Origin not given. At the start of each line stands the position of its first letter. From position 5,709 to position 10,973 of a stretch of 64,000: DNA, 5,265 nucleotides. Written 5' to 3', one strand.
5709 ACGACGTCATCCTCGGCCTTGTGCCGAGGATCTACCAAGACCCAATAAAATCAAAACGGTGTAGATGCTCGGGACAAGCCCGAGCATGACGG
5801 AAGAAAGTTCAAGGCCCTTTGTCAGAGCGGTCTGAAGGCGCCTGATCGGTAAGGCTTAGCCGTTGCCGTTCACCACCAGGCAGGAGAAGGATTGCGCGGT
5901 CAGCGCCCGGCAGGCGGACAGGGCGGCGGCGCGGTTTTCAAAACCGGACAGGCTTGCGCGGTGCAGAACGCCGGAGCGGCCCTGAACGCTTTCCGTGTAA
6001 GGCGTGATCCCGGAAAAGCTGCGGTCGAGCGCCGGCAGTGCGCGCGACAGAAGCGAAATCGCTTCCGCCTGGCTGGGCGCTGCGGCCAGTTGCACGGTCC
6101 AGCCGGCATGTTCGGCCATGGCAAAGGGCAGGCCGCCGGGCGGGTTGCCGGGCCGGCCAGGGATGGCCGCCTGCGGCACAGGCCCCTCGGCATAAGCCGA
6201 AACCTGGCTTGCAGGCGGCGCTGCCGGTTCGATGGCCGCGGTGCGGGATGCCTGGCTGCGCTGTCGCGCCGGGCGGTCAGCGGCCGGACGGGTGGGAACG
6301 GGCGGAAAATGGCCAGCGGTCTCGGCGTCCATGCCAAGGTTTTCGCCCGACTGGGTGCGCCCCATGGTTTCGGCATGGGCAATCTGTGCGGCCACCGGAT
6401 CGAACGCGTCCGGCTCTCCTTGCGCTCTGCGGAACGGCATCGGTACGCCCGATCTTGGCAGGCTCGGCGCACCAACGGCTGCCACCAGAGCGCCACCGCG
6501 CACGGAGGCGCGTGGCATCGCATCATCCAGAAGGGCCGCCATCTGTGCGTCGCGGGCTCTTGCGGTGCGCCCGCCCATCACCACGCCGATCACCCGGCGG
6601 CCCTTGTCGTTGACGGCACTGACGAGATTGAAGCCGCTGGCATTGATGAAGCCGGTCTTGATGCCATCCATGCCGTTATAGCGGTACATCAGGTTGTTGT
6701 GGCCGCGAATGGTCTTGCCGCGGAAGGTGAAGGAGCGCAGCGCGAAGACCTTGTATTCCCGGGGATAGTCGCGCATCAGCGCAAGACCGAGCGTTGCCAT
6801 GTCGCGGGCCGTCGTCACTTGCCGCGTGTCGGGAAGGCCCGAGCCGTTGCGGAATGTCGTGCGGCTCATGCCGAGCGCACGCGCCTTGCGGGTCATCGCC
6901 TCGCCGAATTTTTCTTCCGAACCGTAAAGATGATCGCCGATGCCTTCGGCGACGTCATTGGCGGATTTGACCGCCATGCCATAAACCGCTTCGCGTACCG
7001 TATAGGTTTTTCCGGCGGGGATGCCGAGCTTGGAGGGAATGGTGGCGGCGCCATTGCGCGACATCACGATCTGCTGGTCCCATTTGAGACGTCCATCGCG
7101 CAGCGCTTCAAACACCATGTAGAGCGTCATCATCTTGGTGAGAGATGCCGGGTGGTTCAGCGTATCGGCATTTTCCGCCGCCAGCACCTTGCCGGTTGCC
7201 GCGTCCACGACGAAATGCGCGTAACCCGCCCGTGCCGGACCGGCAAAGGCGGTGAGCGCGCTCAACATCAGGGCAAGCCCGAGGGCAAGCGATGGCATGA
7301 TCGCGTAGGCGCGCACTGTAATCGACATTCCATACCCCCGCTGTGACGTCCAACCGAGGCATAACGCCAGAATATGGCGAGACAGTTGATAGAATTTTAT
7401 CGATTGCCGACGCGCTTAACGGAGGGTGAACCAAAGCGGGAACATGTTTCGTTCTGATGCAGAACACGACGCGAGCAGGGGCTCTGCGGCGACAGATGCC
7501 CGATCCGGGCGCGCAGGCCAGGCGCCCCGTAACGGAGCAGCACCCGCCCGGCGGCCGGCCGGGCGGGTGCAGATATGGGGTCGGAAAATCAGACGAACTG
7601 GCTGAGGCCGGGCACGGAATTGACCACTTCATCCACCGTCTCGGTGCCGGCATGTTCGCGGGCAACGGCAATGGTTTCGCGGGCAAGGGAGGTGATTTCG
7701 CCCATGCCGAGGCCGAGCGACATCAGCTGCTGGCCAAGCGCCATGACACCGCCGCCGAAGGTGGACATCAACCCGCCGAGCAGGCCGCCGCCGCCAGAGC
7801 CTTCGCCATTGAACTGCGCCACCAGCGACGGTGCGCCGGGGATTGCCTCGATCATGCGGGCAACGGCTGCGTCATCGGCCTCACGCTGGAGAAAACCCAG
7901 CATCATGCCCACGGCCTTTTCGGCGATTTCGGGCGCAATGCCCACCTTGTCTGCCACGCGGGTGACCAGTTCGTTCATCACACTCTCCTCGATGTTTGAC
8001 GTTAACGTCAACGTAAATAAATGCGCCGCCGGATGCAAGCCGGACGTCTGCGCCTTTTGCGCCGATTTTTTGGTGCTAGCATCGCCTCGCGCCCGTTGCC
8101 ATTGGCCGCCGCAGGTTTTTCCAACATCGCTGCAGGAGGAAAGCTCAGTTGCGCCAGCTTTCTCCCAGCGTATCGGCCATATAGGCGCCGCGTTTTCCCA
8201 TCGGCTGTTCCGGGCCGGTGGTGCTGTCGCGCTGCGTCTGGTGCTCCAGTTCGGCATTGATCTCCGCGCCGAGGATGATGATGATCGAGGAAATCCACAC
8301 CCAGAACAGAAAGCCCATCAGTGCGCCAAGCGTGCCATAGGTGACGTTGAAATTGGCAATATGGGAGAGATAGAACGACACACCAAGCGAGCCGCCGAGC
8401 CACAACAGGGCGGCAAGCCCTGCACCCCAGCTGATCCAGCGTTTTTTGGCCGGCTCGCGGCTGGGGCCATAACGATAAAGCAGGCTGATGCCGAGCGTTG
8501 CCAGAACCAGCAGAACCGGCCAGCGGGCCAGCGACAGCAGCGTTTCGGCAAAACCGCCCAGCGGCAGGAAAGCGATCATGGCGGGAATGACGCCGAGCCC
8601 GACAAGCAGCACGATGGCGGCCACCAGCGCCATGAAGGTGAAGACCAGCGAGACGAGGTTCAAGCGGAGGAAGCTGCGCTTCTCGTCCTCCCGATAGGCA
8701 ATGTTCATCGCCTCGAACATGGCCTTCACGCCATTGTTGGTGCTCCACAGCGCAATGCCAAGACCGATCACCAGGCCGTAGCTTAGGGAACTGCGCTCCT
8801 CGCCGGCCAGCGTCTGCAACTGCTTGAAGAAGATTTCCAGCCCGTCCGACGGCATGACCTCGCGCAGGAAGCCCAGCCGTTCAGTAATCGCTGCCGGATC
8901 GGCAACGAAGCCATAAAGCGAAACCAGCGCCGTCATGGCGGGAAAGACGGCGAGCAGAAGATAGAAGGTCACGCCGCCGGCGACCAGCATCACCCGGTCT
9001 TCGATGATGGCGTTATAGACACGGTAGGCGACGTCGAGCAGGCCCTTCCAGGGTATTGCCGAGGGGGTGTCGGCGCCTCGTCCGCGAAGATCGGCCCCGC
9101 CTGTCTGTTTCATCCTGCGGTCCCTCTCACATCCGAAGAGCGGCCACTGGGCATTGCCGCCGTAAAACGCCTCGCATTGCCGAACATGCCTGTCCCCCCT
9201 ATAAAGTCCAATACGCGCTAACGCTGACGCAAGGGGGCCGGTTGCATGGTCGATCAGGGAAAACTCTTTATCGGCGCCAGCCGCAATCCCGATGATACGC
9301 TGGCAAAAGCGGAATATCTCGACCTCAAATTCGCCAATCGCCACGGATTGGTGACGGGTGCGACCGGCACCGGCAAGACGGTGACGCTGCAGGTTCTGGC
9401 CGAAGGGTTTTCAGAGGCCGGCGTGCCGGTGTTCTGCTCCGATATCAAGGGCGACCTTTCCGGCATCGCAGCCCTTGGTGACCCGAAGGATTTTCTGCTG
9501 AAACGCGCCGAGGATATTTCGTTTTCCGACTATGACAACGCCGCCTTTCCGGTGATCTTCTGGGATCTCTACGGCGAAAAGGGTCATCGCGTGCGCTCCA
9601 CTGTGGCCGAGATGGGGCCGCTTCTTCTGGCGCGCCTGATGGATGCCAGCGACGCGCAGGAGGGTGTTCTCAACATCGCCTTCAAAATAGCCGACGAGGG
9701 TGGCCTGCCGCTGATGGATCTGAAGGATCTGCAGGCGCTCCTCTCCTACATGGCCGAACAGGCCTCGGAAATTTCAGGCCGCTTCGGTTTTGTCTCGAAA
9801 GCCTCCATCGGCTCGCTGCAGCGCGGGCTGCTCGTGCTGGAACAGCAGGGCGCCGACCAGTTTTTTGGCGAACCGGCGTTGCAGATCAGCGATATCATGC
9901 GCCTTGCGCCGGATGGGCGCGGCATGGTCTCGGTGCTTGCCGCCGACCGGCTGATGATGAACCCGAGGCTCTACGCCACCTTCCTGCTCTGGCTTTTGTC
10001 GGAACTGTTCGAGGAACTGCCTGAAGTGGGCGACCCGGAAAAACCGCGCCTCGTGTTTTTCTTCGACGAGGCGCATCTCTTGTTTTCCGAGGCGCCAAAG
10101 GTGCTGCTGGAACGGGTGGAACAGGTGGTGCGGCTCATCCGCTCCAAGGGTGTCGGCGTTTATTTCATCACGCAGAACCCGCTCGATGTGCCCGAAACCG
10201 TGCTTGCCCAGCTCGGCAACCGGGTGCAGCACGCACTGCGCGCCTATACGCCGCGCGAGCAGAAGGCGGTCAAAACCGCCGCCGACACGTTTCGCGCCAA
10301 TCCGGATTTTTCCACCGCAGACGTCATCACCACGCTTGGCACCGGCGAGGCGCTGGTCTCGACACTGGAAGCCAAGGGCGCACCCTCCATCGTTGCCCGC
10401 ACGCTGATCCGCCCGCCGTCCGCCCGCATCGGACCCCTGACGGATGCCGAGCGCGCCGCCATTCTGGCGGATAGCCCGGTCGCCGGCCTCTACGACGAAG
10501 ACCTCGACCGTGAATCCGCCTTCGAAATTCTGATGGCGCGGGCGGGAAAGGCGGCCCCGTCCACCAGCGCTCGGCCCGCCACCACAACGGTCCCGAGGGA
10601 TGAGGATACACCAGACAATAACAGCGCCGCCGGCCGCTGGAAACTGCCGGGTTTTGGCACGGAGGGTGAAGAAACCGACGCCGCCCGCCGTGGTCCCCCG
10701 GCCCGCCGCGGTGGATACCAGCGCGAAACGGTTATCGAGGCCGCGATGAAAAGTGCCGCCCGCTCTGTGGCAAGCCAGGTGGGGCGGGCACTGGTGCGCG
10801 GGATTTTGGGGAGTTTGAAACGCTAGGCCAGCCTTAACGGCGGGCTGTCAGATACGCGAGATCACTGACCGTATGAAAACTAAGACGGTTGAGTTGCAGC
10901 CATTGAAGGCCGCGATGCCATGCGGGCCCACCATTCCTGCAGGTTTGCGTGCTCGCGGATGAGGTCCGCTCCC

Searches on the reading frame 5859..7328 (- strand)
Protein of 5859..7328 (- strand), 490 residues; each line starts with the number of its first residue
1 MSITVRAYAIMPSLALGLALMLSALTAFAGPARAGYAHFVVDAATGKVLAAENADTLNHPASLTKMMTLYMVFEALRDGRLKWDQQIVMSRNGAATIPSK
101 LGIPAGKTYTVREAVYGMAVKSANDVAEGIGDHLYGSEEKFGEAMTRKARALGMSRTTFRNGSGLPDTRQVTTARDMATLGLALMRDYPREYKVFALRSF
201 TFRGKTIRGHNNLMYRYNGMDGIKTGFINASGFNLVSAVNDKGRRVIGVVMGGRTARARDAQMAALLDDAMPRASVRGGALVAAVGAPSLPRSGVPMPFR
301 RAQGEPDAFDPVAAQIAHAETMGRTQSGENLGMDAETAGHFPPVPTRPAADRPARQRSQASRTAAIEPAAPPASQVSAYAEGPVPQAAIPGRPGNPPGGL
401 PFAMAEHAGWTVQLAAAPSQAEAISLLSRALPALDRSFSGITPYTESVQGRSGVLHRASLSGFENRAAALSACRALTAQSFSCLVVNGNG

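Call 71: search_protein_families(library=pfam, proteins=[window:5859-7328:-], max_evalue=0.0001)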
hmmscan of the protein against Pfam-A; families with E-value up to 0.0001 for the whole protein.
window:5859-7328:- (490 aa): 3 families
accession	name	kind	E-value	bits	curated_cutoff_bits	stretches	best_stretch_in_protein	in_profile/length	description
PF00768.25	Peptidase_S11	-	8.3e-57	192.8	27.6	1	37-254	14-238/239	D-alanyl-D-alanine carboxypeptidase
PF13354.11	Beta-lactamase2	-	5.8e-15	55.7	22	1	39-186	3-148/214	Beta-lactamase enzyme family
PF05036.18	SPOR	-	3.9e-07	30.7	21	1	407-486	2-75/76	SPOR domain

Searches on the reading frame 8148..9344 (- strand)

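Call 71: search_protein_families(library=pfam, proteins=[window:8148-9344:-], max_evalue=0.0001)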
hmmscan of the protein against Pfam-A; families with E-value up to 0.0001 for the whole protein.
window:8148-9344:- (399 aa): 1 family
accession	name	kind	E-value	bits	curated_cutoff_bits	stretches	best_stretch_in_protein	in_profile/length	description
PF03631.20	Virul_fac_BrkB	-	1.6e-59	202.1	33.7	1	115-369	2-258/259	Virulence factor BrkB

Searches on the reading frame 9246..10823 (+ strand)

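Call 71: search_protein_families(library=pfam, proteins=[window:9246-10823:+], max_evalue=0.0001)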
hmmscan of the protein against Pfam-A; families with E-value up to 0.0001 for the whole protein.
window:9246-10823:+ (526 aa): 4 families
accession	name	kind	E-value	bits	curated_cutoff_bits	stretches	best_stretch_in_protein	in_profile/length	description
PF05872.18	HerA_C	-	7.1e-237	787.4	22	1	14-524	4-497/502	Helicase HerA-like C-terminal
PF01935.23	DUF87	-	2.7e-06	28.1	23.2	1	24-151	15-125/220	Helicase HerA, central domain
PF13401.12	AAA_22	-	2e-05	25.3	27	0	31-64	5-38/130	AAA domain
PF01580.24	FtsK_SpoIIIE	-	7e-05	22.8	24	0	20-51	28-59/221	FtsK/SpoIIIE family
